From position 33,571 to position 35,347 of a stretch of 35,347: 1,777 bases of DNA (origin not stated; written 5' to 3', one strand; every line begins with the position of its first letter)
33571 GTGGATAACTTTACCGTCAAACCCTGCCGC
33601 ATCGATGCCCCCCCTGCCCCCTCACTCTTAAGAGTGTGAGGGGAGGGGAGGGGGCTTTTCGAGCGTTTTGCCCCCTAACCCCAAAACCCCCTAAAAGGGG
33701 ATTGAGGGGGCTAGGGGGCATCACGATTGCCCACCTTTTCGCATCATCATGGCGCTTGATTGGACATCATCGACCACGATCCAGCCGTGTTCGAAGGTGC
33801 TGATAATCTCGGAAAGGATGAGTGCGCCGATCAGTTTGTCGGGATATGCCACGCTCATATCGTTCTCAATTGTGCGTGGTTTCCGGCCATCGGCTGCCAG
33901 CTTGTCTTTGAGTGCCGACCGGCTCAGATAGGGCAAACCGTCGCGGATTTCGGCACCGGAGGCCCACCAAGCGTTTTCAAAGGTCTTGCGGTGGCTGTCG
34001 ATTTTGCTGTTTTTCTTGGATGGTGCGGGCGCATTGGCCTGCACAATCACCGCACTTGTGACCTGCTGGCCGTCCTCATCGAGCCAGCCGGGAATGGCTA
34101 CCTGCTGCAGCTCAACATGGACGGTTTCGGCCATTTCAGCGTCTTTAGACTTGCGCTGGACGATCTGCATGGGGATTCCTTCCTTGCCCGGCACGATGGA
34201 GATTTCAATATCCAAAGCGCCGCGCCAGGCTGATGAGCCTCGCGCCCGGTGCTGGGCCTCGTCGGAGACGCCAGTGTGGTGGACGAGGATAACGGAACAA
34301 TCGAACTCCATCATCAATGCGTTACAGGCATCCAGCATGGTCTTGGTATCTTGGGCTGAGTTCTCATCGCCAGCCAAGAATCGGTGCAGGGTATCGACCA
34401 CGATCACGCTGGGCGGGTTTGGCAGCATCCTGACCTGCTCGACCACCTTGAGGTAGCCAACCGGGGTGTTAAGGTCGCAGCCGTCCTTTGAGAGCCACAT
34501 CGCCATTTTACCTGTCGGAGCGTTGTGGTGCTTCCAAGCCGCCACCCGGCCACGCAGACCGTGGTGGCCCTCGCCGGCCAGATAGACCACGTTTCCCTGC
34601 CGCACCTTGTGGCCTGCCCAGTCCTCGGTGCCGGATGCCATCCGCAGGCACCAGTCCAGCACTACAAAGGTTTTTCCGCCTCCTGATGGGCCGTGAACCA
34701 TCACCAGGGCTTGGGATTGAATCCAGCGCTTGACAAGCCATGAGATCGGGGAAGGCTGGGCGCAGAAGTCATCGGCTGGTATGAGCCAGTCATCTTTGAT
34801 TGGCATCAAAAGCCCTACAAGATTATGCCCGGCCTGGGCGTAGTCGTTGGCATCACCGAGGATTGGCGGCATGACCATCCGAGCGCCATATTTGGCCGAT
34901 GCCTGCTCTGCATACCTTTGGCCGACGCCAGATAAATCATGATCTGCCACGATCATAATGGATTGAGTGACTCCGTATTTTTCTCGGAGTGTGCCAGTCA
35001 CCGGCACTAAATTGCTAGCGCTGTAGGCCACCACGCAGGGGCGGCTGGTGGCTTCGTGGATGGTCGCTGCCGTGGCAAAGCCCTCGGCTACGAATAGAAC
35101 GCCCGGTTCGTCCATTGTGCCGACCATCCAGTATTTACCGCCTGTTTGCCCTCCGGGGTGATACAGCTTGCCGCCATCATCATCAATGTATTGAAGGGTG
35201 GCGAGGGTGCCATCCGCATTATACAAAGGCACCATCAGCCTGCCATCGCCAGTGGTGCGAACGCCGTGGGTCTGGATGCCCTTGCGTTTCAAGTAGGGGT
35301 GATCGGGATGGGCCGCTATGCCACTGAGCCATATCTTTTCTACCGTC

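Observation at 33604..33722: Dense C-tract/G-tract nested inverted repeats with five GCCCCCT heptamers at the early-left / late operon junction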

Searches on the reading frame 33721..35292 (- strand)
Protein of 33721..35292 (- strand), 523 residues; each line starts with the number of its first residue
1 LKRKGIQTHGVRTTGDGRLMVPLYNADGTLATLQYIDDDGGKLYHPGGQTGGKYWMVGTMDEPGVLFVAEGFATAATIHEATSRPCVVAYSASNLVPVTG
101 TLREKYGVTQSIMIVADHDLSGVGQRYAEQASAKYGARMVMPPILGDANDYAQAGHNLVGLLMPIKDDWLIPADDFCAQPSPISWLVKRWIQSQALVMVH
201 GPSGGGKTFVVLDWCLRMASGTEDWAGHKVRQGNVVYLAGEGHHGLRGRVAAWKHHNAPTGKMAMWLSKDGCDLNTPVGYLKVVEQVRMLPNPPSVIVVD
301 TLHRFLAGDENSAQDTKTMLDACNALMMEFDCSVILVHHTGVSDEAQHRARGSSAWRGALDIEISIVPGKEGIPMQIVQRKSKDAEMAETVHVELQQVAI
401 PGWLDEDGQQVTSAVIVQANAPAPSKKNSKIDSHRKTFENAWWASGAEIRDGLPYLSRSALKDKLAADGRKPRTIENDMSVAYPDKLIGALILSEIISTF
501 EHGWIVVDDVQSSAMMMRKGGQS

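Call 10: search_protein_families(library=pfam, proteins=[window:33721-35292:-])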
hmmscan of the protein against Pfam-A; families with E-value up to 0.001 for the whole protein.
window:33721-35292:- (523 aa): 2 families
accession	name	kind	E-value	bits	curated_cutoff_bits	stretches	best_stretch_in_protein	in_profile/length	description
PF13481.12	AAA_25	-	6.8e-37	127.4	27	1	172-343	11-193/195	AAA domain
PF13362.12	Toprim_3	-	6.7e-10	39.7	27.2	1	66-154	2-91/95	Toprim domain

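Call 16: search_dna_similar(query=window:33721-35292:-, collection=phages, mode=protein, max_rows=25)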
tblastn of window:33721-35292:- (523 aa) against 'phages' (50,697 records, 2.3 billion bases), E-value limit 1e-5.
Records with a match: 679; places in all: 679; records where one place covers at least 80% of the query: 8.
Best place of each record, by identity: <60% 679.
By first word of the organism name: Mycobacterium 415; Vibrio 79; Gordonia 30; Escherichia 15; Streptococcus 10; Xanthomonas 10; Pseudomonas 9; Corynebacterium 8; Roseobacter 7; Moraxella 7; and 37 more.
By host as written in the record: Mycobacterium smegmatis mc2 155 311; - 97; Mycobacterium smegmatis mc#155 65; Gordonia terrae 3612 15; Mycobacterium smegmatis mc2155 8; Xanthomonas campestris pv. campestris GBBC 1419 8; Gordonia rubripertincta NRRL B-16540 7; Moraxella catarrhalis 7; and 98 more.
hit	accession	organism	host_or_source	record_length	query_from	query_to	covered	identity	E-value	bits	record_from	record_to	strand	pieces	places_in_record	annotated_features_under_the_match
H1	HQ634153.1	Salicola phage CGphi29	Salicola sp. M5 MPN 10^-2 23B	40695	1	523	100%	57.9%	0e+0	628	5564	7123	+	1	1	hypothetical protein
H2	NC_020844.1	Salicola phage CGphi29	Salicola sp. M5 MPN 10^-2 23B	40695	1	523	100%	57.9%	0e+0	628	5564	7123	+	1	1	DNA primase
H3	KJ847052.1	Idiomarinaceae phage 1N2-2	Idiomarinaceae bacterium N2-2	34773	1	519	99%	58.1%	0e+0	613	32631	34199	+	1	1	putative primase-helicase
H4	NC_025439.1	Idiomarinaceae phage 1N2-2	Idiomarinaceae bacterium N2-2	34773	1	519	99%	58.1%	0e+0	613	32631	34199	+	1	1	DNA primase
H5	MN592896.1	Alteromonas phage XX1924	Alteromonas litorea TF-22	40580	1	520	99%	55.6%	0e+0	580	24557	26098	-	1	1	TOPRIM domain-containing protein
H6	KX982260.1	Alteromonas phage PB15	Alteromonas gracilis 9a2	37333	1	520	99%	55.4%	0e+0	578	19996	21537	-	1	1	TOPRIM domain-containing protein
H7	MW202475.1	Caudoviricetes sp.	Manatee Spring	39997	4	470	89%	48.9%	7e-138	446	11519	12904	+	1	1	regulatory protein repA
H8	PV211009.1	Roseobacter phage CRP-701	Roseobacter sp. FZCC1911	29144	3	442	84%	32.7%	9e-50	190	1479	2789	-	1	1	DNA primase/helicase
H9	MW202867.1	Caudoviricetes sp.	Manatee Spring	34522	151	522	71%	38.3%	8e-71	251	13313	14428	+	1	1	regulatory protein repA | hypothetical protein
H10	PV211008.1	Roseobacter phage CRP-406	Roseobacter sp. FZCC0037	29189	3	366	70%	31.0%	2e-41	165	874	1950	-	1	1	DNA primase/helicase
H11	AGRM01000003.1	Salmonella enterica subsp. houtenae str. ATCC BAA-1581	Homo sapiens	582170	20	416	76%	27.7%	1e-29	130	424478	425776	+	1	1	hypothetical protein | zinc-binding domain of primase-helicase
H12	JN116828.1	Nocardia phage NBR1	Nocardia brasiliensis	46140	167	450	54%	30.3%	2e-21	104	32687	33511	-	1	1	primase/polymerase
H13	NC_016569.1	Nocardia phage NBR1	Nocardia brasiliensis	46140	167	450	54%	30.3%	2e-21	104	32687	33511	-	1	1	DNA polymerase/primase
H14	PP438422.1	Microcystis phage Mae-JY30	Microcystis aeruginosa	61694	175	487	60%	27.3%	6e-17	91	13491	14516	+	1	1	primase DnaG/twinkle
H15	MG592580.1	Vibrio phage 1.210.O._10N.222.52.C2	Vibrio sp. F13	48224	182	413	44%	35.3%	9e-29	127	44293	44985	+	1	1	DnaB-like DNA helicase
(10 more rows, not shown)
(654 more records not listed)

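Call 27: get_annotated_region(hit=H4, flank=1500)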
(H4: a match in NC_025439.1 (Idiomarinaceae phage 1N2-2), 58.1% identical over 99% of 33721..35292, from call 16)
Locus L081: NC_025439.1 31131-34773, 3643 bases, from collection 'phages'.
description: Idiomarinaceae phage 1N2-2, complete genome.
organism: Idiomarinaceae phage 1N2-2 (NCBI taxid 1536592)
taxonomy: Viruses; Duplodnaviria; Heunggongvirae; Uroviricota; Caudoviricetes
host: Idiomarinaceae bacterium N2-2; source: alkaline hypersaline lake water; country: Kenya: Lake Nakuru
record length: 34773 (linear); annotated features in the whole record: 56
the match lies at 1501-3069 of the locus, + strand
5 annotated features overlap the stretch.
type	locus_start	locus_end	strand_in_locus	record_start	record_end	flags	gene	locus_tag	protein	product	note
CDS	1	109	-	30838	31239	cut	-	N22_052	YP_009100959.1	hypothetical protein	ORF 52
CDS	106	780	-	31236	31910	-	-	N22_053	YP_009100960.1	Sak4-like ssDNA annealing protein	ORF 53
CDS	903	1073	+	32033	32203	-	-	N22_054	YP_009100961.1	transcriptional regulator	ORF 54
CDS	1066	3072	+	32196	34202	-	-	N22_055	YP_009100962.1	DNA primase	ORF 55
CDS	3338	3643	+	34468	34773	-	-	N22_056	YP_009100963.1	MazG-like pyrophosphatase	ORF 56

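Call 28: get_annotated_region(hit=H2, flank=1500)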
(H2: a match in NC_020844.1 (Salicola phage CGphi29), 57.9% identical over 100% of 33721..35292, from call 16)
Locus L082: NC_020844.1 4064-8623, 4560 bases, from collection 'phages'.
description: Salicola phage CGphi29 genomic sequence.
organism: Salicola phage CGphi29 (NCBI taxid 754067)
taxonomy: Viruses; Duplodnaviria; Heunggongvirae; Uroviricota; Caudoviricetes
host: Salicola sp. M5 MPN 10^-2 23B; source: -; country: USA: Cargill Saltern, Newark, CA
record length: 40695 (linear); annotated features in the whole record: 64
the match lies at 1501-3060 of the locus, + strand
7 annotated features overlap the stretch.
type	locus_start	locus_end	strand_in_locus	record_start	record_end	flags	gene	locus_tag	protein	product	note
CDS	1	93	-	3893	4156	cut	-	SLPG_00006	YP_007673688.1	hypothetical protein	-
CDS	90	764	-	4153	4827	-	-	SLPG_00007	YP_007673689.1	Sak4-like ssDNA annealing protein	-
CDS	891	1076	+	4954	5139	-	-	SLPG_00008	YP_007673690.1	transcriptional regulator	-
CDS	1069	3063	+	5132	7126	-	-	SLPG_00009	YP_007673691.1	DNA primase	-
CDS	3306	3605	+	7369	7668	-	-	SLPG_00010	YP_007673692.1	hypothetical protein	-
CDS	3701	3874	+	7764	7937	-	-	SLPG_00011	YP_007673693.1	hypothetical protein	-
CDS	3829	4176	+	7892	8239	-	-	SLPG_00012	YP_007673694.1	hypothetical protein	-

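Call 29: get_annotated_region(hit=H6, flank=1500)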
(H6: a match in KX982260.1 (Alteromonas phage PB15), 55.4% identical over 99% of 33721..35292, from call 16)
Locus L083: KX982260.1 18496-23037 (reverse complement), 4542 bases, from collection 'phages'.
description: Alteromonas phage PB15, complete genome.
organism: Alteromonas phage PB15 (NCBI taxid 1913113)
taxonomy: Viruses; Duplodnaviria; Heunggongvirae; Uroviricota; Caudoviricetes
host: Alteromonas gracilis 9a2; source: -; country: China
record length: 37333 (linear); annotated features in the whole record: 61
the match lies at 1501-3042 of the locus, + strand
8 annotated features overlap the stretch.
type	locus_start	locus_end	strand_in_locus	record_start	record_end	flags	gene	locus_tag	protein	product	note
CDS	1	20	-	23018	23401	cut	-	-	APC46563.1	hypothetical protein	hypothetical protein SLPG_00005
CDS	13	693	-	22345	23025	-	-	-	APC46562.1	ATPase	-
CDS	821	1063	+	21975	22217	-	-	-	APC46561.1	transcriptional regulator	prophage Afe02, transcriptional regulator, Cro family protein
CDS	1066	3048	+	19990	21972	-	-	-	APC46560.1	TOPRIM domain-containing protein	-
CDS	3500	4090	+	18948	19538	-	-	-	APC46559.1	hypothetical protein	gp12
CDS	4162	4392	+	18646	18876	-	-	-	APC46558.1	hypothetical protein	-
CDS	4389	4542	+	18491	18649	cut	-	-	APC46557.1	hypothetical protein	-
CDS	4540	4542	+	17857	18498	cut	-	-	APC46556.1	hypothetical protein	-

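Call 37: search_solved_structures(query=window:33724-35292:-, max_evalue=0.01)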
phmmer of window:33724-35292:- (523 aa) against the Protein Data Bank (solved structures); distinct sequences matched with E-value up to 0.01: 1.
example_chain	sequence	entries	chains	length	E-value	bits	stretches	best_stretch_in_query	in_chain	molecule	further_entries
1g8y_A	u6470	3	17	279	1.3e-06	30.7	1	174-343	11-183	REGULATORY PROTEIN REPA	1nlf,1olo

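Call 63: find_related_loci(query=window:33724-35292:-, collection=genome_contigs, flank=1200)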
Query window:33724-35292:- (523 aa) in genome_contigs; peptide patterns used: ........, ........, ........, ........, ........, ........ (x = any residue, [..] = any of these).
13 stretches matched a pattern, but none encodes a relative of the query by tblastn (E <= 1e-3).

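Call 70: search_protein_families(library=phrogs, proteins=[window:33724-35292:-], max_evalue=0.001)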
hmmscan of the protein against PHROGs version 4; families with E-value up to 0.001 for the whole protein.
window:33724-35292:- (523 aa): 15 families
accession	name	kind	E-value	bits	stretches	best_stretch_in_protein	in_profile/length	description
phrog_2850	-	unknown function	3.5e-45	155.8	1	178-465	142-429/465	-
phrog_906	-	DNA, RNA and nucleotide metabolism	1.3e-40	140.9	1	181-423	514-759/872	DNA polymerase/primase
phrog_2249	-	DNA, RNA and nucleotide metabolism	7.1e-37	128.5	1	2-147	140-294/802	DNA primase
phrog_239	-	DNA, RNA and nucleotide metabolism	1.2e-29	104.9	1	6-504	128-686/801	DNA primase/helicase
phrog_35358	-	DNA, RNA and nucleotide metabolism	3.3e-20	72.7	1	8-120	169-288/968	DNA primase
phrog_3228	-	DNA, RNA and nucleotide metabolism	1.3e-15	57.8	1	174-399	354-589/766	replicative helicase-primase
phrog_2597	-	DNA, RNA and nucleotide metabolism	1.9e-14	54.2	1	186-353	359-531/747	DNA primase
phrog_25777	-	DNA, RNA and nucleotide metabolism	2.1e-14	53.6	1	17-153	199-337/907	DNA primase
phrog_510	-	DNA, RNA and nucleotide metabolism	2.2e-12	47.5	1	17-157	185-350/667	DNA primase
phrog_3123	-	unknown function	4e-11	43.2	1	181-372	328-542/583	-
phrog_6012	-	DNA, RNA and nucleotide metabolism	7.5e-11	42.9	1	195-348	149-301/447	DNA helicase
phrog_4913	-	DNA, RNA and nucleotide metabolism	1.9e-10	40.2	1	19-142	203-346/1290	replication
phrog_243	-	DNA, RNA and nucleotide metabolism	5.4e-06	26.6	0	288-345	137-196/273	DnaB-like replicative helicase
phrog_25693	-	unknown function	4.2e-05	23.4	0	294-363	163-235/405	-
phrog_1284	-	unknown function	0.00035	21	1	184-343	25-187/306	-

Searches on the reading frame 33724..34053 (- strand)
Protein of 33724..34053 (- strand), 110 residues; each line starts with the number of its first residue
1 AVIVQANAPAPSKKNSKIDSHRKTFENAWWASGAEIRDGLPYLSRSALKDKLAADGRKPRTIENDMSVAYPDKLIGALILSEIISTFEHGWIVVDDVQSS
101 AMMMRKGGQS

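Call 38: search_protein_families(library=pfam, proteins=[window:33724-34053:-], max_evalue=10)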
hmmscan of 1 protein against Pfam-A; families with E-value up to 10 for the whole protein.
window:33724-34053:- (110 aa): 0 families

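Call 39: find_homologous_proteins(query=window:33724-34053:-, max_evalue=0.001)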
Query window:33724-34053:- (110 aa): 29 proteins with E <= 0.001 among 35 candidates.
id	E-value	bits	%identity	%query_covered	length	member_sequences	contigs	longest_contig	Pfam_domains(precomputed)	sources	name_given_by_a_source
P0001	1.1e-60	220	92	99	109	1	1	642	-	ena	-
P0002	2.2e-51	190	81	98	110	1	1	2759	-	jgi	-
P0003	1.3e-49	184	77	99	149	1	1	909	-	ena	-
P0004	4.1e-49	183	73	99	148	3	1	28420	-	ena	-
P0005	4.4e-48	179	77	98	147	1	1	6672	-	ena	-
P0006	7.8e-41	156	67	97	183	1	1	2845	-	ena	-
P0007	2.2e-38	148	65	96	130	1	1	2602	-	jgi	jgi:hypothetical protein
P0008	6.1e-34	134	80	72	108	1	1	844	-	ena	-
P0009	3.2e-33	132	59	96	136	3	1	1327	-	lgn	-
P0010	4.5e-29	118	57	97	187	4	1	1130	-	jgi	jgi:hypothetical protein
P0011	6.1e-28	115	81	61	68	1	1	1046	-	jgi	jgi:hypothetical protein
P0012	1.1e-27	114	67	75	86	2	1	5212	-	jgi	jgi:hypothetical protein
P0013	1.8e-27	113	56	98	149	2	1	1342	-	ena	-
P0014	2.1e-27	113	63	78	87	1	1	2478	-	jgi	jgi:tetrahydromethanopterin S-methyltransferase subunit H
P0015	2.7e-27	113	54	97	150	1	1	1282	-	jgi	jgi:hypothetical protein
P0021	5.2e-25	105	53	91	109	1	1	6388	-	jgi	jgi:hypothetical protein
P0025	1.1e-21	95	46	99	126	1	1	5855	-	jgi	jgi:hypothetical protein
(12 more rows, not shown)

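Call 45: predict_structure(alignment_id=A1)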
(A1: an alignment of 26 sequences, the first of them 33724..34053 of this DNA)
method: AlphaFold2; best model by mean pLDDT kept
length: 110 residues; sequences in the alignment: 26
mean_pLDDT: 87.7   pTM: 0.77
mean pLDDT of the five models: 87.7, 87.2, 86.7, 86.5, 84.7
residues with pLDDT >= 90: 86; 70-90: 7; 50-70: 2; < 50: 15
segments of 3 or more residues with pLDDT < 50: 1-14
pLDDT, mean of each block of 10 residues (from residue 1): 46 68 97 94 98 97 97 97 97 95 78
secondary structure, 60 per line:
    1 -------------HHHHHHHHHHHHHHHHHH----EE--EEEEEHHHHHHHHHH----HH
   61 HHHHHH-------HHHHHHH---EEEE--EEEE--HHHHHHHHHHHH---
elements in order: H14-31 E40-44 H45-54 H59-66 H74-80 E84-87 E90-93 H96-107

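Call 48: fold_search(model_id=the predicted structure, library=pdb)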
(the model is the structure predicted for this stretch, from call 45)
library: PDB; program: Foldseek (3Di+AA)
matches with E <= 10: 605; with E <= 0.001: 0
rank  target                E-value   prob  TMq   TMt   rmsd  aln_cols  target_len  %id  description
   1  6i5q_D                9.2e-02  0.44  0.34  0.15   6.2       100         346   14  Papaver somniferum O-methyltransferase 1 (released 2019-03-27)
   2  1bja_A                1.2e-01  0.57  0.38  0.43   6.3       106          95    8  ACTIVATION DOMAIN OF THE PHAGE T4 TRANSCRIPTION FACTOR MOTA (released 1998-11-04)
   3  2zcw                  1.3e-01  0.93  0.46  0.29   4.5        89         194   15  Crystal Structure of TTHA1359, a Transcriptional Regulator, CRP/FNR family from Thermus thermophilus HB8 (released 2007-12-04)
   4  1wsu_D                1.4e-01  0.92  0.40  0.37   2.8        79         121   13  C-terminal domain of elongation factor selB complexed with SECIS RNA (released 2005-01-25)
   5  5ocn_D                1.4e-01  0.75  0.39  0.49   6.2        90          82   11  Crystal structure of the forkhead domain of human FOXN1 (released 2017-08-02)
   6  6i6m_A                1.7e-01  0.44  0.35  0.15   6.0        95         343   14  Papaver somniferum O-methyltransferase 1 (released 2019-03-27)
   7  8bij_A                1.8e-01  0.85  0.43  0.18   3.7        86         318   13  O-Methyltransferase Plu4894 (mutant I88M, W91L, C97Y, S142L, G146V, Y258M, L270F, S309Y) in complex with SAH (released 2023-03-08)
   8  8bgt_A                1.8e-01  0.77  0.41  0.17   4.3        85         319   10  O-Methyltransferase Plu4890 in complex with SAM (released 2023-03-08)
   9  6i6n_A                1.8e-01  0.41  0.35  0.15   6.0       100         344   15  Papaver somniferum O-methyltransferase 1 (released 2019-03-27)
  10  6i6l_B                1.9e-01  0.35  0.35  0.15   6.5       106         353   14  Papaver somniferum O-methyltransferase 1 (released 2019-03-27)
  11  7oyk_AAA              2.1e-01  0.38  0.35  0.38   8.7       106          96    9  DNA-binding domain of CggR in complex with the DNA operator (released 2021-11-10)
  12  2g7u_B                2.4e-01  0.51  0.35  0.19   6.0        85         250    9  2.3 A structure of putative catechol degradative operon regulator from Rhodococcus sp. RHA1 (released 2006-04-04)
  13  6i6n_B                2.4e-01  0.33  0.35  0.15   6.5       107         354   14  Papaver somniferum O-methyltransferase 1 (released 2019-03-27)
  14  8bid_A                2.5e-01  0.69  0.41  0.17   4.0        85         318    9  O-Methyltransferase Plu4890 (mutant H229N) in complex with SAH and AQ-270a (released 2023-03-08)
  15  6qw2_B                2.5e-01  0.63  0.42  0.23   5.5        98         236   10  The Transcriptional Regulator PrfA-A218G mutant from Listeria Monocytogenes (released 2020-04-01)
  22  9j8o_N                3.0e-01  0.66  0.43  0.55   4.4        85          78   21  Cryo-EM structure of BAF-Lamin A/C IgF-H1-nucleosome complex (released 2025-02-26)
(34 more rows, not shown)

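Call 51: find_encoding_contigs(protein=P0012, flank=1500, max_places=2)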
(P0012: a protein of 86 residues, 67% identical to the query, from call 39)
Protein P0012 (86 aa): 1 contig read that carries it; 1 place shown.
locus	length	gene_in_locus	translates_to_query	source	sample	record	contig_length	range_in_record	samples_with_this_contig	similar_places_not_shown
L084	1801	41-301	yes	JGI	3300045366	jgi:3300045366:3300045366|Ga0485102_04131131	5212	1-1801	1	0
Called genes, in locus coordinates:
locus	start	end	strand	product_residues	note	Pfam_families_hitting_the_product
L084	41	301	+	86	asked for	-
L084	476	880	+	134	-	PF19174:DUF5856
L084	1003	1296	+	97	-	PF01844:HNH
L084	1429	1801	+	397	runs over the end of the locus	PF02195:ParB_N, PF01555:N6_N4_Mtase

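Call 52: find_encoding_contigs(protein=P0025, flank=1500, max_places=2)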
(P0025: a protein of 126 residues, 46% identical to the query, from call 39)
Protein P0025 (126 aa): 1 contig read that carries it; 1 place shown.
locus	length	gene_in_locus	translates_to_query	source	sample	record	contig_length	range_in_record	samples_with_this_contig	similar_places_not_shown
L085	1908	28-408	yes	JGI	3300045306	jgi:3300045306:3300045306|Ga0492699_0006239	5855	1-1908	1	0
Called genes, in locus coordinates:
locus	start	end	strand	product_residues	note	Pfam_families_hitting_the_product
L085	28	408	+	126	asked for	-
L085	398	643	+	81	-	-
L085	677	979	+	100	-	-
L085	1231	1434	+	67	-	-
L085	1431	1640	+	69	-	-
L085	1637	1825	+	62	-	-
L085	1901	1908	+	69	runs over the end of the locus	-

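Call 53: find_encoding_contigs(protein=P0021, flank=1500, max_places=2)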
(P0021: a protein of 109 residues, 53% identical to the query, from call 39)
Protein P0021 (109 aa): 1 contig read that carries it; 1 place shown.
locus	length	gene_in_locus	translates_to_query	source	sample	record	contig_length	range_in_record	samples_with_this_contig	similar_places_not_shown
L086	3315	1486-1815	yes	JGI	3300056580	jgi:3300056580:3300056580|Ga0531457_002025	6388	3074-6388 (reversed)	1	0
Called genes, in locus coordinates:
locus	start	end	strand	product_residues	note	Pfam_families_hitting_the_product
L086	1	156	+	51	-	?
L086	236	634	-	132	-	-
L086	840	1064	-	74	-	-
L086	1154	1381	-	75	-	-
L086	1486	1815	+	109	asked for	-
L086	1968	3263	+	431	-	PF02195:ParB_N (weak), PF01555:N6_N4_Mtase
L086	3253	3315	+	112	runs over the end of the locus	-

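Call 64: find_related_loci(query=A1, collection=genome_contigs, flank=1500)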
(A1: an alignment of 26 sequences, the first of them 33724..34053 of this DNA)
Query A1 (110 aa) in genome_contigs; peptide patterns used: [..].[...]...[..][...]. (x = any residue, [..] = any of these).
32 stretches matched a pattern, but none encodes a relative of the query by tblastn (E <= 1e-3).

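Call 70: search_protein_families(library=phrogs, proteins=[window:33724-34053:-], max_evalue=0.001)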
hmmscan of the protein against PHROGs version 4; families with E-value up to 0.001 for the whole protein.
window:33724-34053:- (110 aa): 0 families
